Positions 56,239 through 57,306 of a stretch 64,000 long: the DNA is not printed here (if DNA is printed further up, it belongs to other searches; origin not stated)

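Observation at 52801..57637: Val-specific T-box leader controls an operon in which two SAM methyltransferases precede valS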

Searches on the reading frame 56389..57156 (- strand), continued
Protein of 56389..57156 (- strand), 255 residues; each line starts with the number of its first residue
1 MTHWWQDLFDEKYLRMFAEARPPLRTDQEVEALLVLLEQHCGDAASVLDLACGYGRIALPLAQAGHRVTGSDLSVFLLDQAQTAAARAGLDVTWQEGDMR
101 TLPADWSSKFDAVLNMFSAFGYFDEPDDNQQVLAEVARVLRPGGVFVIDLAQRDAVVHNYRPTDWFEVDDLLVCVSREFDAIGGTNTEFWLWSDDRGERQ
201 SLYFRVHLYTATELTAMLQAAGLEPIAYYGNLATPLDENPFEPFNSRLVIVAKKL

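Call 26: find_related_loci(query=A1, collection=genome_contigs, flank=7000)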
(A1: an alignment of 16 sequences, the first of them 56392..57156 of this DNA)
Query A1 (255 aa) in genome_contigs; peptide patterns used: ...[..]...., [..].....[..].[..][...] (x = any residue, [..] = any of these).
150 stretches matched a pattern; 125 encode a relative of the query (tblastn E <= 1e-3); the best 80 are kept; 80 distinct loci.
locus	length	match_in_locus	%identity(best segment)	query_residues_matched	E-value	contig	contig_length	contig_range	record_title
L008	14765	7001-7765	84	1-255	9e-150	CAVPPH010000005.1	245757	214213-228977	MAG: uncultured Chloroflexia bacterium isolate MFD09779.bin.2.73 genome assembly, contig: contig_31628, whole genome sho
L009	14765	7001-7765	66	1-254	2e-118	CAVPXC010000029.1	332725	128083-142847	MAG: uncultured Chloroflexia bacterium isolate MFD00032.bin.2.54 genome assembly, contig: contig_5324, whole genome shot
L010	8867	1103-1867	64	1-254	5e-110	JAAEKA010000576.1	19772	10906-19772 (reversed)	Anaerolineae bacterium clx_CAG2 CAG2c_576, whole genome shotgun sequence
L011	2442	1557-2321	64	1-254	9e-115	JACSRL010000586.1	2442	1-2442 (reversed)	MAG: Anaerolinea sp. isolate CH3 contig-70_57552, whole genome shotgun sequence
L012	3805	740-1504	64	1-254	3e-109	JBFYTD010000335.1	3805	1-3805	MAG: Anaerolineae bacterium isolate PPR_0257 scaffold_16374, whole genome shotgun sequence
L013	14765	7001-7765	64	1-254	1e-104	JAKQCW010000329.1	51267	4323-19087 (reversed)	MAG: Chloroflexota bacterium isolate USDE_maxbin.019 k141_489319, whole genome shotgun sequence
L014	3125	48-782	50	4-254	6e-71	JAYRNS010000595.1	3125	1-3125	MAG: Anaerolineae bacterium isolate XM2_XAASGE4bin.34 k141_933612, whole genome shotgun sequence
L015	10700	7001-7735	49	4-254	1e-67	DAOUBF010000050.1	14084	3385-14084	MAG TPA_asm: Anaerolineae bacterium isolate H68_711 k101_124729, whole genome shotgun sequence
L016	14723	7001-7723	46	4-254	6e-58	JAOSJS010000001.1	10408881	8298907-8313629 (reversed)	MAG: Ardenticatenaceae bacterium isolate FR_9 contig_134_pilon, whole genome shotgun sequence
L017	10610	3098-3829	42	4-254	2e-52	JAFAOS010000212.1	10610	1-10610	MAG: Chloroflexota bacterium isolate CP_BM_ER_18 BM_ER_k147_4669429, whole genome shotgun sequence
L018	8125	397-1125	40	4-254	8e-47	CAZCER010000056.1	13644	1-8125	MAG TPA_asm: uncultured Armatimonadia bacterium isolate binchicken_co27_470 genome assembly, contig: NODE_7980_length_13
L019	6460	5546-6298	36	4-254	5e-46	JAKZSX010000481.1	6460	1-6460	MAG: Candidatus Poribacteria bacterium isolate Langseth_MAG_00044 Langseth_MAG_00044_000000000481, whole genome shotgun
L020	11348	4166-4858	41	17-254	7e-46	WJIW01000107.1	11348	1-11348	MAG: Armatimonadia bacterium isolate Bin_177 k141_665712, whole genome shotgun sequence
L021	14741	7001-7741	37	2-254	3e-44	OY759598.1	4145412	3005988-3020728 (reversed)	MAG: Dehalococcoidia bacterium isolate 9e3974e8-1b76-4a2a-ace1-a6b9f67a3735 genome assembly, chromosome: 1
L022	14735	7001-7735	38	4-254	2e-43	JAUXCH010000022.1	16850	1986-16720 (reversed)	MAG: Planctomycetia bacterium isolate CSMAG_2820 CSMAG_2820_k117_173925_length_16850_cov_11.0000, whole genome shotgun s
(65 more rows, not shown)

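Call 33: search_protein_families(library=ncbifam, proteins=[L016:4971-5684:+, L016:5662-6363:+, L016:6392-6973:+, L016:6995-7774:+, L016:7743-11162:+, L016:11420-14647:+, L008:8558-9235:+, L016:3090-4511:+], max_evalue=0.00001)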
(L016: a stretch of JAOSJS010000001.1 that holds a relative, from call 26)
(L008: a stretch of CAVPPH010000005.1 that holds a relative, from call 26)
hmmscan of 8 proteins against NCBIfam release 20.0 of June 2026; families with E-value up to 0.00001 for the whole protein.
L016:4971-5684:+ (237 aa): 4 families
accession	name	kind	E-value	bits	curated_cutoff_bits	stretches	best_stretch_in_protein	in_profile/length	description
NF040865.1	a_tRNA_ed_AlaXM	equivalog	2.2e-90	302.5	300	1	2-234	1-232/234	alanyl-tRNA editing protein AlaXM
TIGR03683.1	A-tRNA_syn_arch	equivalog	5.2e-49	167.2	744.7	1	2-236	501-735/902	alanine--tRNA ligase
TIGR00344.1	alaS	equivalog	2.3e-38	132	457.05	1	20-236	477-693/847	alanine--tRNA ligase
NF002436.0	PRK01584.1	equivalog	2.5e-09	36.2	529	1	93-232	451-589/595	alanine--tRNA ligase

L016:5662-6363:+ (233 aa): 0 families

L016:6392-6973:+ (193 aa): 4 families
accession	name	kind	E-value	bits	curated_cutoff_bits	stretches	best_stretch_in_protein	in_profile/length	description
NF041306.1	RnaseHI_Halo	equivalog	3.6e-19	69.4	300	1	64-185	71-182/197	ribonuclease HI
NF005567.0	PRK07238.1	equivalog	2.7e-17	63.2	326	1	68-178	9-111/378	bifunctional RNase H/acid phosphatase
NF041175.1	RNAseHI_Thmprot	equivalog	2.7e-12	46.7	140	1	88-186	32-121/143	ribonuclease HI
NF005822.0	PRK07708.1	equivalog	6.5e-10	38.9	175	1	63-174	74-181/220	hypothetical protein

L016:6995-7774:+ (259 aa): 25 families
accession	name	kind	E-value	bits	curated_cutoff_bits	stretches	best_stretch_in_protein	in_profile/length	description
NF041820.1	daptide_MTase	equivalog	5.5e-22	78.4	175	1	6-218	5-224/243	daptide-type RiPP biosynthesis methyltransferase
NF043040.1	corrin_prot_MT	hypoth_equivalog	8.6e-15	54.8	180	1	34-140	38-147/216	corrinoid protein-associated methyltransferase CpaM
NF051855.1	GlySarMtaseBact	equivalog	1.1e-12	48.2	350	1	39-226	55-239/259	glycine/sarcosine N-methyltransferase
TIGR01983.1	UbiG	equivalog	1.2e-11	44.4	102.95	1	39-146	51-157/228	bifunctional 2-polyprenyl-6-hydroxyphenol methylase/3-demethylubiquinol 3-O-methyltransferase UbiG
TIGR01934.1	MenG_MenH_UbiE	subfamily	3.3e-11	42.9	158.35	1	35-147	37-149/223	ubiquinone/menaquinone biosynthesis methyltransferase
NF001244.0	PRK00216.1-5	equivalog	1.1e-10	41.3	216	1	35-148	46-162/236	bifunctional demethylmenaquinone methyltransferase/2-methoxy-6-polyprenyl-1,4-benzoquinol methylase UbiE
NF045667.1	MTase_DVU1556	equivalog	3.4e-10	39.7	155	1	26-140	13-119/213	DVU_1556 family methyltransferase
TIGR02021.1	BchM-ChlM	equivalog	1.1e-09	38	158.9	1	37-121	54-138/218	magnesium protoporphyrin IX methyltransferase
NF008992.0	PRK12335.1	equivalog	1.1e-09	37.9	303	1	14-140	103-223/289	SAM-dependent methyltransferase TehB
NF008405.0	PRK11207.1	equivalog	5.9e-09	35.7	218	1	19-140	14-132/198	tellurite resistance methyltransferase TehB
TIGR00477.1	tehB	equivalog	2.1e-08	33.8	219.5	1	22-140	58-174/238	tellurite resistance methyltransferase TehB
NF008264.0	PRK11036.1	equivalog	8.4e-08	32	366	1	30-140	37-147/261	tRNA uridine 5-oxyacetic acid(34) methyltransferase CmoM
NF007610.0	PRK10258.1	equivalog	1.8e-07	30.7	342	1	30-140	34-138/251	malonyl-ACP O-methyltransferase BioC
TIGR02072.1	BioC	equivalog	1.9e-07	31.1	184.95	1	29-140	22-132/244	malonyl-ACP O-methyltransferase BioC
NF001790.0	PRK00517.3-3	equivalog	3e-07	30.1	269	1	37-149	122-234/262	50S ribosomal protein L11 methyltransferase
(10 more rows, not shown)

L016:7743-11162:+ (1139 aa): 15 families
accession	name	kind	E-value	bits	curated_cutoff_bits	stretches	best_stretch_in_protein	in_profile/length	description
TIGR00392.1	ileS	equivalog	1.7e-196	655.1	621.4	2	193-934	142-858/861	isoleucine--tRNA ligase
NF000257.1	MupA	exception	4.1e-171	571.1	1900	2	194-1095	140-984/1024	mupirocin-resistant isoleucine--tRNA ligase MupA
NF000258.1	MupB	exception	8.1e-170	566.9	1900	2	195-1092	141-987/1033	mupirocin-resistant isoleucine--tRNA ligase MupB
TIGR00422.1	valS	equivalog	7.1e-98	328.7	612.1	3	360-960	256-792/863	valine--tRNA ligase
NF009687.0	PRK13208.1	equivalog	1.7e-93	314.2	738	2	359-959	254-793/801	valine--tRNA ligase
NF004349.1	PRK05729.1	equivalog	8.1e-87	292.3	704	3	360-957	250-772/860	valine--tRNA ligase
NF040702.1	ileS_w_GNAT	exception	2.1e-67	227.6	1999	3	361-862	496-956/1100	isoleucine--tRNA ligase, N-acetyltransferase domain-containing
NF011492.0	PRK14900.1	equivalog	8.5e-53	179.5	1783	2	370-956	276-800/1044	valine--tRNA ligase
NF000540.1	alt_ValS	exception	4.1e-38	130.9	900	1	480-943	392-817/827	valine--tRNA ligase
NF008957.0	PRK12300.1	subfamily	2.2e-25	88.8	677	2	664-863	621-780/946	leucine--tRNA ligase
TIGR00395.1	leuS_arch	equivalog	7e-24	83.9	648.5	2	658-886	612-794/938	leucine--tRNA ligase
TIGR00396.1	leuS_bact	equivalog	8.6e-12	44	548.4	0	516-599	411-494/843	leucine--tRNA ligase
TIGR00398.1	metG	equivalog_domain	3.2e-10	39.3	336.35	0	765-867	405-506/530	methionine--tRNA ligase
NF001100.0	PRK00133.1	equivalog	4.5e-07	28.8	587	0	446-864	173-504/676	methionine--tRNA ligase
NF008900.0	PRK12267.1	equivalog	2.9e-06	26.1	598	0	763-867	375-481/648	methionine--tRNA ligase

L016:11420-14647:+ (1075 aa): 16 families
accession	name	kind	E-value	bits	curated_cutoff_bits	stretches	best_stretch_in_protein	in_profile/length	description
TIGR00392.1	ileS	equivalog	3e-279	928.9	621.4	2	10-671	5-682/861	isoleucine--tRNA ligase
NF000257.1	MupA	exception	7.6e-269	894.6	1900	2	14-668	6-654/1024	mupirocin-resistant isoleucine--tRNA ligase MupA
NF000258.1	MupB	exception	2.3e-266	886.5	1900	2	17-668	9-656/1033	mupirocin-resistant isoleucine--tRNA ligase MupB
TIGR00422.1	valS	equivalog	1.1e-125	420.6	612.1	2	252-897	206-794/863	valine--tRNA ligase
NF009687.0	PRK13208.1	equivalog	1.4e-125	420.4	738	2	298-894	246-793/801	valine--tRNA ligase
NF004349.1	PRK05729.1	equivalog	5.8e-108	362.3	704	1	12-890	5-770/860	valine--tRNA ligase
NF040702.1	ileS_w_GNAT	exception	1.7e-91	307.4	1999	2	274-628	466-809/1100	isoleucine--tRNA ligase, N-acetyltransferase domain-containing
NF011492.0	PRK14900.1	equivalog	8.6e-75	252.3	1783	2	251-893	214-802/1044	valine--tRNA ligase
NF008957.0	PRK12300.1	subfamily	2.4e-55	188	677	2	12-329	5-318/946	leucine--tRNA ligase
NF000540.1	alt_ValS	exception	9.7e-53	179.3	900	2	358-885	335-824/827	valine--tRNA ligase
TIGR00395.1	leuS_arch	equivalog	3.4e-50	171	648.5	2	23-333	10-316/938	leucine--tRNA ligase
TIGR00396.1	leuS_bact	equivalog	7.9e-31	107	548.4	2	52-199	40-168/843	leucine--tRNA ligase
TIGR00398.1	metG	equivalog_domain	5e-22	78.3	336.35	2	579-651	308-380/530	methionine--tRNA ligase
NF008900.0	PRK12267.1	equivalog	2.8e-15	55.8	598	1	522-629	224-329/648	methionine--tRNA ligase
NF001100.0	PRK00133.1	equivalog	6.8e-14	51.3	587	1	52-115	14-76/676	methionine--tRNA ligase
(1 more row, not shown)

L008:8558-9235:+ (225 aa): 1 family
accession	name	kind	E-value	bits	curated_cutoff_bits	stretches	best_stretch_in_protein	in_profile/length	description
NF047646.1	REP_Tyr_transpos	equivalog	1.4e-22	80.2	80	1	105-219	27-145/146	REP-associated tyrosine transposase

L016:3090-4511:+ (473 aa): 22 families
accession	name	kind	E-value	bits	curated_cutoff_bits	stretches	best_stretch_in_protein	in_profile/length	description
NF007135.0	PRK09581.1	equivalog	5.5e-56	190.3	474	1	299-463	289-455/457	PleD family two-component system response regulator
TIGR00254.1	GGDEF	domain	5.5e-55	185.6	37.4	1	300-463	3-167/168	diguanylate cyclase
NF038266.1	diguan_SiaD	equivalog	8.3e-51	172.8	290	1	301-460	93-252/252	biofilm regulation diguanylate cyclase SiaD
NF007380.0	PRK09894.1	equivalog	2.3e-47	161.8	256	1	284-464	112-288/296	diguanylate cyclase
NF041606.1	dguan_cyc_DgcA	equivalog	2.5e-43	148.3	370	1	246-463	124-339/340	diguanylate cyclase DgcA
NF051473.1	DigCycDgcsShew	equivalog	1.2e-42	146.3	400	1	273-461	106-289/291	diguanylate cyclase DgcS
NF047654.1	DiguCycDgcRLepto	equivalog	4.3e-38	130.9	500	1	298-461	129-294/295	diguanylate cyclase DgcR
NF007423.1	PRK09966.1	equivalog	1.6e-36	126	325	1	288-453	220-390/390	diguanylate cyclase DgcN/YfiN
NF007599.0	PRK10245.1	equivalog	5.2e-34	117.3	402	1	286-463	196-370/371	diguanylate cyclase AdrA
NF011955.1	PRK15426.1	equivalog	7e-34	116.9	408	1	301-464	397-562/564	cellulose biosynthesis regulator diguanylate cyclase DgcQ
NF007298.0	PRK09776.1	equivalog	1.3e-32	112.7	1135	1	303-465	685-847/1111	diguanylate cyclase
NF040885.1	diguan_DgcJ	equivalog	1.8e-30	106.2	500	1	290-455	329-488/493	diguanylate cyclase DgcJ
NF047872.1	GGDEF_GdpS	equivalog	5.2e-30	104.8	400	1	303-462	188-349/355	GGDEF domain-containing protein GdpS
NF053781.1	cdiGMPphdstlr2612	equivalog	1e-27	96.3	1600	1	298-460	836-999/1268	Tlr1612 family c-di-GMP phosphodiesterase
NF045675.1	PhdiestaseDibA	equivalog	2.5e-27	95.5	980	1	300-463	201-364/623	phosphodiesterase DibA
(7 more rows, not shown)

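Call 34: search_protein_families(library=pfam, proteins=[L016:4971-5684:+, L016:5662-6363:+, L016:6392-6973:+, L016:6995-7774:+, L016:7743-11162:+, L016:11420-14647:+, L008:8558-9235:+, L016:3090-4511:+], max_evalue=0.00001)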
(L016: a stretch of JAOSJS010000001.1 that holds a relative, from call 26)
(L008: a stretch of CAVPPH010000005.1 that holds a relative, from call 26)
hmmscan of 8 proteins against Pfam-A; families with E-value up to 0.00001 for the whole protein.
L016:4971-5684:+ (237 aa): 2 families
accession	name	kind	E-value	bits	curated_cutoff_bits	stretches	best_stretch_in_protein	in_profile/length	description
PF01411.24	tRNA-synt_2c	-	7.3e-14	51.6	30.3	1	13-91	473-552/552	tRNA synthetases class II (A)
PF07973.19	tRNA_SAD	-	5.3e-11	42.7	24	1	189-232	1-44/44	Threonyl and Alanyl tRNA synthetase second additional domain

L016:5662-6363:+ (233 aa): 0 families

L016:6392-6973:+ (193 aa): 2 families
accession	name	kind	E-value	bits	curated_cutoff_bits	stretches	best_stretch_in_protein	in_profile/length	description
PF13456.12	RVT_3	-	4.1e-07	30.4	21.6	1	67-186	2-112/123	Reverse transcriptase-like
PF00075.30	RNase_H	-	2.8e-06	28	25.8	1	65-161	6-90/141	RNase H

L016:6995-7774:+ (259 aa): 8 families
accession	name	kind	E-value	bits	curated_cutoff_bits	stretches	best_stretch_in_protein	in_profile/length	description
PF13649.12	Methyltransf_25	-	1.5e-21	77.3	27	1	41-136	1-97/97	Methyltransferase domain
PF08241.18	Methyltransf_11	-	1.5e-17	64.4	21.2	1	42-140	1-95/95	Methyltransferase domain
PF13847.12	Methyltransf_31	-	1.6e-15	57.5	27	1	40-155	6-125/145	Methyltransferase domain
PF13489.12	Methyltransf_23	-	7.5e-12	45.7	27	1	35-217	20-160/164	Methyltransferase domain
PF08242.18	Methyltransf_12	-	9.6e-12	45.9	30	1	42-138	1-98/98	Methyltransferase domain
PF01209.24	Ubie_methyltran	-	2.1e-08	34.3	20.1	1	37-144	47-156/233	ubiE/COQ5 methyltransferase family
PF03848.20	TehB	-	4.4e-08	33.2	20.4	1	23-140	18-132/193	Tellurite resistance protein TehB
PF05175.20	MTS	-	2.2e-06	27.9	23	1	29-140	22-138/170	Methyltransferase small domain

L016:7743-11162:+ (1139 aa): 3 families
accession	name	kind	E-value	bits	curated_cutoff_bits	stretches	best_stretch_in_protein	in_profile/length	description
PF00133.28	tRNA-synt_1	-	4.2e-74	250.2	22.7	2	195-696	131-402/414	tRNA synthetases class I (I, L, M and V)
PF19302.4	DUF5915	-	1.5e-51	175.2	27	1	941-1137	2-194/195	Domain of unknown function (DUF5915)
PF08264.19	Anticodon_1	-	3.4e-29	102.1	25.1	1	771-920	1-144/148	Anticodon-binding domain of tRNA ligase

L016:11420-14647:+ (1075 aa): 4 families
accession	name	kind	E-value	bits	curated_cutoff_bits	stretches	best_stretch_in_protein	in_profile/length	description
PF00133.28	tRNA-synt_1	-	4.7e-119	398.3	22.7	1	20-630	2-406/414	tRNA synthetases class I (I, L, M and V)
PF19302.4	DUF5915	-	1.1e-34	120.1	27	1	878-1069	4-194/195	Domain of unknown function (DUF5915)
PF08264.19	Anticodon_1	-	4.8e-31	108.1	25.1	1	711-858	1-147/148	Anticodon-binding domain of tRNA ligase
PF09334.17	tRNA-synt_1g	-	1.5e-17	63.9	20.1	1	54-198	10-135/391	tRNA synthetases class I (M)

L008:8558-9235:+ (225 aa): 0 families

L016:3090-4511:+ (473 aa): 4 families
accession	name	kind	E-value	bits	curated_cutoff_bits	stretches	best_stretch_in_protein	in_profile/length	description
PF00990.26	GGDEF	-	7.3e-47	159.6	23.8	1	303-459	2-161/161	Diguanylate cyclase, GGDEF domain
PF13185.12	GAF_2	-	2.2e-13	51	28.6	1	154-290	7-136/136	GAF domain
PF01590.32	GAF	-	1.9e-09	38.6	22.4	1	154-289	5-133/133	GAF domain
PF13492.12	GAF_3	-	7.8e-09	36.5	27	1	154-290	5-128/129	GAF domain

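Call 47: predict_structure(alignment_id=A2)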
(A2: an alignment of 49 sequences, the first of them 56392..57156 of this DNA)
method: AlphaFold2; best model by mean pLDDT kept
length: 255 residues; sequences in the alignment: 49
mean_pLDDT: 93.1   pTM: 0.91
mean pLDDT of the five models: 93.1, 91.9, 91.5, 91.0, 90.6
residues with pLDDT >= 90: 209; 70-90: 42; 50-70: 3; < 50: 1
segments of 3 or more residues with pLDDT < 50: none
pLDDT, mean of each block of 10 residues (from residue 1): 67 76 90 98 97 95 98 94 98 97 98 93 92 98 98 93 91 94 93 91 92 97 98 94 94 97
secondary structure, 60 per line:
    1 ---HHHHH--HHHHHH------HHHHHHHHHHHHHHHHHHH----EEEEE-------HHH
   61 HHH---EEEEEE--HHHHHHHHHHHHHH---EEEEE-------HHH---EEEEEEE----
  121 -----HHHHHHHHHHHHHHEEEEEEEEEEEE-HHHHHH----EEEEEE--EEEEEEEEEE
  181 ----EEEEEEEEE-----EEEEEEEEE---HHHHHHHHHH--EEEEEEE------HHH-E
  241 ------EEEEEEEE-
elements in order: H4-8 H11-16 H23-41 E46-50 H58-63 E67-72 H75-88 E92-96 E110-116 H126-139 E140-151 H153-158 E163-168 E171-180 E185-193 E199-207 H211-220 E223-229 E247-254

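Call 56: fold_search(model_id=the predicted structure, library=pdb)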
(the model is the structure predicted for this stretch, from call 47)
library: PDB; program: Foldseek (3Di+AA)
matches with E <= 10: 1947; with E <= 0.001: 1158
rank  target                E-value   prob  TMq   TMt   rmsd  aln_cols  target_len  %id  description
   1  1wzn_A                5.3e-22  1.00  0.78  0.81   3.0       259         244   25  Crystal Structure of the SAM-dependent methyltransferase from Pyrococcus horikoshii OT3 (released 2006-03-14)
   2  7wzg_A                5.3e-22  1.00  0.74  0.80   3.4       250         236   25  Cypemycin N-terminal methyltransferase CypM (released 2023-02-22)
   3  7wzg_C                6.0e-22  1.00  0.70  0.74   6.3       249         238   24  Cypemycin N-terminal methyltransferase CypM (released 2023-02-22)
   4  4hh4_B                7.3e-22  1.00  0.78  0.79   3.4       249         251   20  Structure of the CcbJ Methyltransferase from Streptomyces caelestis (released 2013-10-30)
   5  7wzg_D                9.5e-22  1.00  0.75  0.80   3.3       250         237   25  Cypemycin N-terminal methyltransferase CypM (released 2023-02-22)
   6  4hh4_C                1.0e-21  1.00  0.77  0.77   3.6       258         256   21  Structure of the CcbJ Methyltransferase from Streptomyces caelestis (released 2013-10-30)
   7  9ri2_A                1.1e-21  1.00  0.68  0.76   3.6       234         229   28  Crystal structure of bacillithiol methyltransferase NmbA from Chlorobaculum tepidum (released 2025-12-10)
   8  4hgy_B                1.1e-21  1.00  0.76  0.83   2.7       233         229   22  Structure of the CcbJ Methyltransferase from Streptomyces caelestis (released 2013-10-30)
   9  4hh4_A                1.7e-21  1.00  0.78  0.78   3.4       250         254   20  Structure of the CcbJ Methyltransferase from Streptomyces caelestis (released 2013-10-30)
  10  9ri2_B                2.0e-21  1.00  0.68  0.76   3.8       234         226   28  Crystal structure of bacillithiol methyltransferase NmbA from Chlorobaculum tepidum (released 2025-12-10)
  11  4hgz_B                4.4e-21  1.00  0.75  0.83   2.9       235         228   22  Structure of the CcbJ Methyltransferase from Streptomyces caelestis (released 2013-10-30)
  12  3d2l_A                4.7e-21  1.00  0.75  0.79   4.0       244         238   20  Crystal structure of SAM-dependent methyltransferase (ZP_00538691.1) from EXIGUOBACTERIUM SP. 255-15 at 1.90 A resolut (released 2008-05-20)
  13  4hgy_C                5.0e-21  1.00  0.77  0.83   2.8       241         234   22  Structure of the CcbJ Methyltransferase from Streptomyces caelestis (released 2013-10-30)
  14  7wzg_B                5.3e-21  1.00  0.71  0.74   3.3       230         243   25  Cypemycin N-terminal methyltransferase CypM (released 2023-02-22)
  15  4hgy_A                7.3e-21  1.00  0.76  0.81   2.9       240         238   22  Structure of the CcbJ Methyltransferase from Streptomyces caelestis (released 2013-10-30)
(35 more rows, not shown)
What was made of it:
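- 56389..57156 (-): MT1, 255 aa. A class I SAM-dependent methyltransferase of the NmbA/CypM-like amine N-methyltransferase type and the conserved partner of valS. AlphaFold2 model pLDDT 93, with Foldseek top hits 1wzn, CypM, CcbJ, NmbA, YunM (calls 47, 56).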

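Call 63: search_protein_families(library=pfam, proteins=[L003:9564-10574:+, L006:8482-9459:+], max_evalue=0.1)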
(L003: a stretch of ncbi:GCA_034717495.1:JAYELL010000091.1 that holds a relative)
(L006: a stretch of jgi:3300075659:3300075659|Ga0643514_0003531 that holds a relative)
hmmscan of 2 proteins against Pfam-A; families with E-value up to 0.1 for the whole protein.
L003:9564-10574:+ (336 aa): 0 families

L006:8482-9459:+ (325 aa): 0 families

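Call 81: find_encoding_contigs(protein=P0028, flank=5000, max_places=1)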
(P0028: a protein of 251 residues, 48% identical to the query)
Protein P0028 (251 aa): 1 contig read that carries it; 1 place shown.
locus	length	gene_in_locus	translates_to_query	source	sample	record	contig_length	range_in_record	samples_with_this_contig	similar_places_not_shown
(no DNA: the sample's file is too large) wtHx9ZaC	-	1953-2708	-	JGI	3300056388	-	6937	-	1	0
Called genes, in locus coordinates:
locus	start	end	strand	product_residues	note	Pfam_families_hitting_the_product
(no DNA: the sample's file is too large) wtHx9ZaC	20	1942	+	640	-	PF00133:tRNA-synt_1, PF08264:Anticodon_1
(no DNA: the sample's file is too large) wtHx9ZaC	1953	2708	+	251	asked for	PF03848:TehB (weak), PF01209:Ubie_methyltran, PF05175:MTS (weak), PF13489:Methyltransf_23, PF13847:Methyltransf_31, PF08241:Methyltransf_11, PF08242:Methyltransf_12, PF13649:Methyltransf_25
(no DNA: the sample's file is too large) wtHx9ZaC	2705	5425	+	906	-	PF00133:tRNA-synt_1, PF09334:tRNA-synt_1g, PF13603:tRNA-synt_1_2 (weak), PF09334:tRNA-synt_1g (weak), PF08264:Anticodon_1, PF10458:Val_tRNA-synt_C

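Call 82: find_encoding_contigs(protein=P0030, flank=5000, max_places=1)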
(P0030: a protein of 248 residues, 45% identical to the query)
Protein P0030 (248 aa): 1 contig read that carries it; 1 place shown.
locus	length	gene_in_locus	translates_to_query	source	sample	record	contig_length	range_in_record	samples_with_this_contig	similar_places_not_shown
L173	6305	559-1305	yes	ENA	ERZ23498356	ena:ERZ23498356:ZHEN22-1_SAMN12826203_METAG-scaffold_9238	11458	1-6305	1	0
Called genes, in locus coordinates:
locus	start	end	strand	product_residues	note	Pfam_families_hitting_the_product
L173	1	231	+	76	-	?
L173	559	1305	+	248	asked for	PF01209:Ubie_methyltran, PF03848:TehB (weak), PF13489:Methyltransf_23, PF05175:MTS (weak), PF13847:Methyltransf_31, PF08241:Methyltransf_11, PF08242:Methyltransf_12, PF13649:Methyltransf_25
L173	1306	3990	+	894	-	PF00133:tRNA-synt_1, PF09334:tRNA-synt_1g (faint), PF13603:tRNA-synt_1_2 (weak), PF08264:Anticodon_1, PF10458:Val_tRNA-synt_C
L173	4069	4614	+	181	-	PF03602:Cons_hypoth95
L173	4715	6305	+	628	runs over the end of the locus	PF09972:DUF2207, PF20990:DUF2207_C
